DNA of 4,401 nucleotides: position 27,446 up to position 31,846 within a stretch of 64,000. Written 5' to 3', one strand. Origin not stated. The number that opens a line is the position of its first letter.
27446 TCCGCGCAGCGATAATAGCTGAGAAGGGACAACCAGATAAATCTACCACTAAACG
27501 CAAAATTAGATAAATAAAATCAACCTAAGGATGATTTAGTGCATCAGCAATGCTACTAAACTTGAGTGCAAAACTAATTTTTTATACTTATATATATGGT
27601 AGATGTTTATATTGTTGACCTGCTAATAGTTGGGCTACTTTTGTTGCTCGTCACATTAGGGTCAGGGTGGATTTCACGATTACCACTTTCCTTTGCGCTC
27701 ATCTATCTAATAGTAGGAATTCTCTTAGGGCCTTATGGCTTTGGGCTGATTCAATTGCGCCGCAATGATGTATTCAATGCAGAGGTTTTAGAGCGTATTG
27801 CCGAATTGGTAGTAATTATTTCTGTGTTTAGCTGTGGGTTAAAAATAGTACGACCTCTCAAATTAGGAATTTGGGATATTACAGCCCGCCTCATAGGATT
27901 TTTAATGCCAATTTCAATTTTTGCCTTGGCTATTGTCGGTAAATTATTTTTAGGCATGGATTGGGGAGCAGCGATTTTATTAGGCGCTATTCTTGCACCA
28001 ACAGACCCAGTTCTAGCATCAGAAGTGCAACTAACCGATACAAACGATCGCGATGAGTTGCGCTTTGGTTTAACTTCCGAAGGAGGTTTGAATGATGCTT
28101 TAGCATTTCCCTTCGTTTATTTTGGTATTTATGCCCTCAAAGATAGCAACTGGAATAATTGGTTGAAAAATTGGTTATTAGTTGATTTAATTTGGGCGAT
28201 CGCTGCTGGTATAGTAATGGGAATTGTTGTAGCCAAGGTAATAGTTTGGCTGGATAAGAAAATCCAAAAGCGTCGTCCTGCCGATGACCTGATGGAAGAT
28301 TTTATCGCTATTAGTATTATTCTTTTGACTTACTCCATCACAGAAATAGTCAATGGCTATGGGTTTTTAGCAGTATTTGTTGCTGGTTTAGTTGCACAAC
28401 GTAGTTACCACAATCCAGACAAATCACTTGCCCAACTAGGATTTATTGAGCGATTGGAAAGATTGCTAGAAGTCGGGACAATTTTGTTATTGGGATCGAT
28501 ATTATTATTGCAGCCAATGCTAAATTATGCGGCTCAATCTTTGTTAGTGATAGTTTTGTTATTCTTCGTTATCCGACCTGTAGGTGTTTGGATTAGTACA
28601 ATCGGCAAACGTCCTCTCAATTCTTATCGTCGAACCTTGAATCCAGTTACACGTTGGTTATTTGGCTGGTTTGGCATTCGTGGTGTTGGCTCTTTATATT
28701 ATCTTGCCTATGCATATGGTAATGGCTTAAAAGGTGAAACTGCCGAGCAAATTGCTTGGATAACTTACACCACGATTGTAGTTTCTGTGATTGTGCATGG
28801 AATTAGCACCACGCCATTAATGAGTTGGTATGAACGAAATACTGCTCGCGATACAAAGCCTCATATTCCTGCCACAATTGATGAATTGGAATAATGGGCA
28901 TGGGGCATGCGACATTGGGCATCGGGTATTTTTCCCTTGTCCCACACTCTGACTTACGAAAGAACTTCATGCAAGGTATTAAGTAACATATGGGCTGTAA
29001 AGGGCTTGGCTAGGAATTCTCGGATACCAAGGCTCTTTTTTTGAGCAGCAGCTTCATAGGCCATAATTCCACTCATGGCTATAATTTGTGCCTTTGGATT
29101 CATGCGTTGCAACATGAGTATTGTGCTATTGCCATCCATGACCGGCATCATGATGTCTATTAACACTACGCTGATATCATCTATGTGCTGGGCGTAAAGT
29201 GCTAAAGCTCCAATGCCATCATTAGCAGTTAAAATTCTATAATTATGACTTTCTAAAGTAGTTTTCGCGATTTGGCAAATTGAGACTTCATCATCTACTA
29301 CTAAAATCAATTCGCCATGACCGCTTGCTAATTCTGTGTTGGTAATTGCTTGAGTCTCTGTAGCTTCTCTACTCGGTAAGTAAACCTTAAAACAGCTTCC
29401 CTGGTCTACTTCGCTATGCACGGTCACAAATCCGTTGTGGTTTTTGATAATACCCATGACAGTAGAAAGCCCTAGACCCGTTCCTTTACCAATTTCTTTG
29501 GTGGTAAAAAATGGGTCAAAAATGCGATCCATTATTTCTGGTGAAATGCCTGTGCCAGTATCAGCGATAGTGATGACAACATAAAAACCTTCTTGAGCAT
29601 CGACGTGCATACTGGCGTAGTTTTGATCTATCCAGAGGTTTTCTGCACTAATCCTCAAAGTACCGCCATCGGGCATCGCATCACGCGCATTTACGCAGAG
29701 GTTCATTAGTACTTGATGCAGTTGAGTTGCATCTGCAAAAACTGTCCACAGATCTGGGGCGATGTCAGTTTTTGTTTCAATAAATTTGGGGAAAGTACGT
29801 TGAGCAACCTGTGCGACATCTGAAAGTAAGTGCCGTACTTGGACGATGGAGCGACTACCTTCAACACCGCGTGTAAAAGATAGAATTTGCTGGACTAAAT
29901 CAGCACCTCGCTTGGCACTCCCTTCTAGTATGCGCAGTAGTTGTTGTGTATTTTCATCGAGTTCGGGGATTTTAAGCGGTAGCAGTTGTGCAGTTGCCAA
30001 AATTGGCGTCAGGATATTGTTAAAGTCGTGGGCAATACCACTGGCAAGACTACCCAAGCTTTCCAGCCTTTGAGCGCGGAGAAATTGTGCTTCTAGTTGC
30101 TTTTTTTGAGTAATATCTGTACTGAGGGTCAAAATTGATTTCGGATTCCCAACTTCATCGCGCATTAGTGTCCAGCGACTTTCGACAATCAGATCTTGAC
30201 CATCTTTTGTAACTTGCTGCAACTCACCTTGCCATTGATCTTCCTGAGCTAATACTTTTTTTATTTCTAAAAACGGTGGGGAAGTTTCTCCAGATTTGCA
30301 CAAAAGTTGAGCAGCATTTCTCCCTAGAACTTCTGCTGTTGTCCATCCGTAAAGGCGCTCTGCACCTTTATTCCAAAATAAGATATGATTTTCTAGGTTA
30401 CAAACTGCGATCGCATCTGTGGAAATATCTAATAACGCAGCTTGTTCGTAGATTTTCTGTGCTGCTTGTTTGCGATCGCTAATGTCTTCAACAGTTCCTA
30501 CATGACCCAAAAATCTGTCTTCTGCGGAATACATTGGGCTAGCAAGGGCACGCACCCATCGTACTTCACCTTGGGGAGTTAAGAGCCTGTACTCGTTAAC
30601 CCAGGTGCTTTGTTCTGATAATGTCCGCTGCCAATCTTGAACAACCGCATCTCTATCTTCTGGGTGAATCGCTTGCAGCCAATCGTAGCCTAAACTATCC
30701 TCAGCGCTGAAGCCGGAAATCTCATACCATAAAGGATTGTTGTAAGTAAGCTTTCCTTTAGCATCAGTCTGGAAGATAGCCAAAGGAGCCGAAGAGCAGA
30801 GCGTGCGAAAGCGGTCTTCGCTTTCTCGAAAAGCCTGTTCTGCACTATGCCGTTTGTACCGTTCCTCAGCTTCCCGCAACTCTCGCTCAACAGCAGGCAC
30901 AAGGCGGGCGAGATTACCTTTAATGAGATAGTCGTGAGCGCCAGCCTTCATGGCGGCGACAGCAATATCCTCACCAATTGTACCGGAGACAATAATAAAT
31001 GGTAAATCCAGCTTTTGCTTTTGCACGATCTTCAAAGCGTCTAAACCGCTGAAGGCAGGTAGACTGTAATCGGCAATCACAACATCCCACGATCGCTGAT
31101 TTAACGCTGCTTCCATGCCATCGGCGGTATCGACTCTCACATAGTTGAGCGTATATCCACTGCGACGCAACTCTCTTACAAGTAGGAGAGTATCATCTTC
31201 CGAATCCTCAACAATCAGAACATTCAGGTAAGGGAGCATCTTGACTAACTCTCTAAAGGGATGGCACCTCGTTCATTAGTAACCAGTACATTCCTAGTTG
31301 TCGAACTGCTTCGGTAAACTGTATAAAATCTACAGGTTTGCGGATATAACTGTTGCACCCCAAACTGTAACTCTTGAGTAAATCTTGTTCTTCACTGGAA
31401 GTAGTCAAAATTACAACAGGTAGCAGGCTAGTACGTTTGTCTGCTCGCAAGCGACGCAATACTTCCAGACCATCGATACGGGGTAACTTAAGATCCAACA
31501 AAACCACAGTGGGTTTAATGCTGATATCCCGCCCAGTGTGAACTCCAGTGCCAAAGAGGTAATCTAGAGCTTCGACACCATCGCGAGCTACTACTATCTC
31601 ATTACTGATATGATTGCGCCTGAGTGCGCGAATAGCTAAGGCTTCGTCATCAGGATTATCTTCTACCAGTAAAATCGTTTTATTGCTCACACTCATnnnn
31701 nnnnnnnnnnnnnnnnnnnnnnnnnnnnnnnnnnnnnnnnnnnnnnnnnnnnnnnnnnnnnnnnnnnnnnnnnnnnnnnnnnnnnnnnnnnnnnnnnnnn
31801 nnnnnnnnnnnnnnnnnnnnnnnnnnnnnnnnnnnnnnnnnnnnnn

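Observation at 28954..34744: Cyanobacteriochrome (DXCF) kinase phosphorelay adjacent to CpcS lyase and HEAT-repeat lyase-like genes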

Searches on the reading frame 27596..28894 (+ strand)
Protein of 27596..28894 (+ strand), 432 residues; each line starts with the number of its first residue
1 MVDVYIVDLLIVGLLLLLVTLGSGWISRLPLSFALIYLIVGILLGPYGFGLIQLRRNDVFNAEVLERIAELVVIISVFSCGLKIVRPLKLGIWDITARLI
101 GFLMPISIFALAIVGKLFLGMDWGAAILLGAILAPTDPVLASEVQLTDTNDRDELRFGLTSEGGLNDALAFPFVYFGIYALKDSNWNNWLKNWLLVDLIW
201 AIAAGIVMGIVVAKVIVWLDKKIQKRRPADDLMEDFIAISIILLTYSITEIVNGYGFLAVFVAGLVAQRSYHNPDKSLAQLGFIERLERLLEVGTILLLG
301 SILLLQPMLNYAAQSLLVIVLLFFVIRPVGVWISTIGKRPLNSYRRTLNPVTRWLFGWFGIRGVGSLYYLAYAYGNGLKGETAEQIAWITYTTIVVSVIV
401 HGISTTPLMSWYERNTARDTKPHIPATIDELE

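Call 3: search_protein_families(library=pfam, proteins=[window:27596-28894:+], max_evalue=0.01)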
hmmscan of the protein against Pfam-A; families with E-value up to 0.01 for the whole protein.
window:27596-28894:+ (432 aa): 1 family
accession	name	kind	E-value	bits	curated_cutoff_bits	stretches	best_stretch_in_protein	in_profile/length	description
PF00999.27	Na_H_Exchanger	-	1.9e-35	122.9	26.2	1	17-411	5-375/375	Sodium/hydrogen exchanger, transmembrane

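Call 4: search_protein_families(library=ncbifam, proteins=[window:27596-28894:+], max_evalue=0.01)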
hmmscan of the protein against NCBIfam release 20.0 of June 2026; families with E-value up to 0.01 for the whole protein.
window:27596-28894:+ (432 aa): 6 families
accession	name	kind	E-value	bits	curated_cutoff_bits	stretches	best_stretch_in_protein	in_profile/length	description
NF003716.0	PRK05326.1-3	equivalog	2.7e-40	138.3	355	1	9-413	8-390/499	potassium/proton antiporter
NF003715.0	PRK05326.1-2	equivalog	2.7e-29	101.9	309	1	8-413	7-390/595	potassium/proton antiporter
NF003714.0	PRK05326.1-1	equivalog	4.5e-18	64.9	471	1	5-408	5-386/577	potassium/proton antiporter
TIGR00932.1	2a37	subfamily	1e-10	41.6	238.3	1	19-273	4-247/275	monovalent cation:proton antiporter-2 (CPA2) family protein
TIGR00844.1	c_cpa1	equivalog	1.4e-08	33.5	1236.05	1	35-265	42-275/810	sodium/hydrogen antiporter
TIGR00831.1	a_cpa1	equivalog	6.5e-07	28.2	279.6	1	116-412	99-407/525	Na+/H+ antiporter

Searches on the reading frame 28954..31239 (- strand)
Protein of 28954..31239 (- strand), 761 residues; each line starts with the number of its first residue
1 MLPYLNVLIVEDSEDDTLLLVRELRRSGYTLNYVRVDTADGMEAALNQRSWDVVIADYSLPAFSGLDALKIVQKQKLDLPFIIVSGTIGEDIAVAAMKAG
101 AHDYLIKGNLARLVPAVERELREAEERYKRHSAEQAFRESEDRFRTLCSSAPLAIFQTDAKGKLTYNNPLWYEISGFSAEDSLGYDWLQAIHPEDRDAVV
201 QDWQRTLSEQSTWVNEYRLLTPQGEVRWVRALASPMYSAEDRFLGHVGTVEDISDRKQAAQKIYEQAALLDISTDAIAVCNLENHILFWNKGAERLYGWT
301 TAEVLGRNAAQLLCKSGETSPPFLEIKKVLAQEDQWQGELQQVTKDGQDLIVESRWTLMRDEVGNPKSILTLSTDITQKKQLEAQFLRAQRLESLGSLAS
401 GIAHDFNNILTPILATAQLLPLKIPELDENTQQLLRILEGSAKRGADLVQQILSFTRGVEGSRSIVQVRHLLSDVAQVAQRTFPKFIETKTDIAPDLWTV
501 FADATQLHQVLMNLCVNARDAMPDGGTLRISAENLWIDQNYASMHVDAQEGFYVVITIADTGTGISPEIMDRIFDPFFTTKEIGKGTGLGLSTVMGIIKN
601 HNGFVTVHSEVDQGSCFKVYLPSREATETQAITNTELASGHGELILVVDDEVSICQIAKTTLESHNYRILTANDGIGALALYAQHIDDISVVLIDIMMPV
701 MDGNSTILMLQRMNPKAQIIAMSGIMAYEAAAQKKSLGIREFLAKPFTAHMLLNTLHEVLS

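Call 3: search_protein_families(library=pfam, proteins=[window:28954-31239:-], max_evalue=0.01)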
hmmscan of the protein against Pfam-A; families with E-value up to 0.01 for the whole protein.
window:28954-31239:- (761 aa): 9 families
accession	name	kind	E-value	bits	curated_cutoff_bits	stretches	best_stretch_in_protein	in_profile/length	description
PF00072.30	Response_reg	-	9e-36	122.9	30.2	2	645-756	1-110/111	Response regulator receiver domain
PF08447.18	PAS_3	-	1.4e-28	99.4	25.6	2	166-249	3-88/89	PAS fold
PF13426.13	PAS_9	-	3.6e-27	95.1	27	2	275-378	2-103/103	PAS domain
PF00989.32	PAS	-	2.4e-26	92.4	22.6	2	143-253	2-113/113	PAS fold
PF08448.16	PAS_4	-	3e-24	85.8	23.1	2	271-380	2-109/110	PAS fold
PF02518.31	HATPase_c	-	2.3e-23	83.2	26.4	1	503-624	2-110/111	Histidine kinase-, DNA gyrase B-, and HSP90-like ATPase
PF13188.13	PAS_8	-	1e-10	41.6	21.8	2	267-308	4-42/65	PAS domain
PF00512.31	HisKA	-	6.2e-10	39.4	26.9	1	395-458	2-63/66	His Kinase A (phospho-acceptor) domain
PF10090.15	HPTransfase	-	0.00068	19.8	22.9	1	498-533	21-58/123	Histidine phosphotransferase C-terminal domain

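Call 4: search_protein_families(library=ncbifam, proteins=[window:28954-31239:-], max_evalue=0.01)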
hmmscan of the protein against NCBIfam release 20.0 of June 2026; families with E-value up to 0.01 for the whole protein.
window:28954-31239:- (761 aa): 162 families (the best 25 are shown)
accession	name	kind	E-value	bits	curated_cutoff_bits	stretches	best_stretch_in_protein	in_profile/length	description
NF046020.1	HisKinCckABruc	equivalog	9.8e-110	367.8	1000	3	369-760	454-867/868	cell cycle histidine kinase CckA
NF010076.0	PRK13557.1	subfamily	1.1e-88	298.1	631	1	283-760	52-533/540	histidine kinase famiy protein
NF046026.1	HisKinCckACaul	equivalog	7.1e-79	265.6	1000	1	374-753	281-669/678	cell cycle histidine kinase CckA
NF052573.1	HisKinEspAMyxo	equivalog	1.1e-77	261.8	1400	1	131-722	119-712/755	serine histidine kinase EspA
NF010411.0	PRK13837.1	equivalog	1.2e-75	255.1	647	1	374-758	429-810/828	two-component system VirA-like sensor kinase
NF047466.1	hybrid_RR_LvrB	exception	4.8e-71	239.9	500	2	378-622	135-375/377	hybrid histidine kinase/response regulator LvrB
NF008468.0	PRK11360.1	equivalog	8.8e-66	222.5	646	2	270-628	274-613/616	two-component system sensor histidine kinase AtoS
NF052574.1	HisKinEspCMyxo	equivalog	1.8e-63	214.9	1200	1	283-760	307-783/785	serine histidine kinase EspC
TIGR00229.1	sensory_box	domain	5.1e-47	159.1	22.9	2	138-262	1-125/126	PAS domain S-box protein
NF008302.0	PRK11091.1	equivalog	4e-43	147.7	838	2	268-758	159-641/779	aerobic respiration two-component sensor histidine kinase ArcB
NF041880.1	EPS_EpsF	equivalog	5.1e-42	144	900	3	39-263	26-267/492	response regulator EpsF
NF007688.0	PRK10364.1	equivalog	1.4e-40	139.4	479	1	378-624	223-452/460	two-component system sensor histidine kinase ZraS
TIGR02956.1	TMAO_torS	equivalog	3.1e-40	138.1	676.5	2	402-760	471-820/967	TMAO reductase system sensor histidine kinase/response regulator TorS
NF046044.1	PnpS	equivalog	4.7e-37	127.9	400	2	261-622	52-390/390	two-component system histidine kinase PnpS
NF041777.1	sens_FixL_Rhizob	equivalog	1.2e-35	123.1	850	2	380-623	247-481/485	sensor protein FixL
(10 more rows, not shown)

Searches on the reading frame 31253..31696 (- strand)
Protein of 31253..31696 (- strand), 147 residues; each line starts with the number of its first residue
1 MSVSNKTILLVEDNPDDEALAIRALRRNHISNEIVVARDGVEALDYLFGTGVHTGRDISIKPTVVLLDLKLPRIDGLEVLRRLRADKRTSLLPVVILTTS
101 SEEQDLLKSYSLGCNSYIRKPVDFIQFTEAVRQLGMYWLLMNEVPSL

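Call 3: search_protein_families(library=pfam, proteins=[window:31253-31696:-], max_evalue=0.01)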
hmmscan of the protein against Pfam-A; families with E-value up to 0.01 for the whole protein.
window:31253-31696:- (147 aa): 1 family
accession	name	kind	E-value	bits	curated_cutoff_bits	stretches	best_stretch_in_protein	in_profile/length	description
PF00072.30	Response_reg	-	1.9e-18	67.1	30.2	1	8-132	1-111/111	Response regulator receiver domain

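Call 4: search_protein_families(library=ncbifam, proteins=[window:31253-31696:-], max_evalue=0.01)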
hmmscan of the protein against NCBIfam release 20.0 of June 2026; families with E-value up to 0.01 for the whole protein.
window:31253-31696:- (147 aa): 88 families (the best 25 are shown)
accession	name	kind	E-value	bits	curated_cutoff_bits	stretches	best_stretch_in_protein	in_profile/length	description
NF007135.0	PRK09581.1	equivalog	4.3e-15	55.5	474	1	8-143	5-128/457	PleD family two-component system response regulator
TIGR02154.1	PhoB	equivalog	3.5e-14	52.7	296.2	1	6-125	3-110/226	phosphate regulon transcriptional regulator PhoB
NF012023.0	PRK15479.1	equivalog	8.6e-14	51.6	337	1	8-133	3-114/224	transcriptional regulator TctD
NF041734.1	resp_reg_RppA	equivalog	1.6e-13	50.6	250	1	8-134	3-117/229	two-component system response regulator RppA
TIGR02875.1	spore_0_A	equivalog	2.5e-12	46.6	200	1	9-135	6-122/262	sporulation transcription factor Spo0A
NF040689.1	MtrAB_MtrA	equivalog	4.1e-12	45.9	300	1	34-126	16-104/219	MtrAB system response regulator MtrA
NF007982.1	PRK10710.1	equivalog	8.1e-12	45.2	380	1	4-123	6-110/235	envelope stress response regulator BaeR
NF041733.1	resp_reg_CseB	equivalog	1.5e-11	44.1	350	1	7-132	2-112/228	two-component system response regulator CseB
NF045944.1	ResRegRpaBCyano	equivalog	1.6e-11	44.1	330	1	16-123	4-100/229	response regulator transcription factor RpaB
NF045991.1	RespRegCtrARhodob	equivalog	3.8e-11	43.2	350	1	61-123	44-104/224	response regulator transcription factor CtrA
TIGR01387.1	cztR_silR_copR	subfamily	1.3e-10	41.3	279.2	1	63-133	44-112/218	heavy metal response regulator transcription factor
NF008296.0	PRK11083.1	equivalog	2e-10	40.5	273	1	5-125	3-108/228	two-component system response regulator CreB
NF040534.1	resp_reg_YycF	equivalog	2e-10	40.3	340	1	22-123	15-103/231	response regulator YycF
NF041866.1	EpsW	equivalog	3.1e-10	39.8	200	1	1-134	1-124/131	exopolysaccharide biosynthesis response regulator EpsW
NF007935.0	PRK10651.1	equivalog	3.6e-10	39.4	250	1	59-134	50-123/216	two-component system response regulator NarL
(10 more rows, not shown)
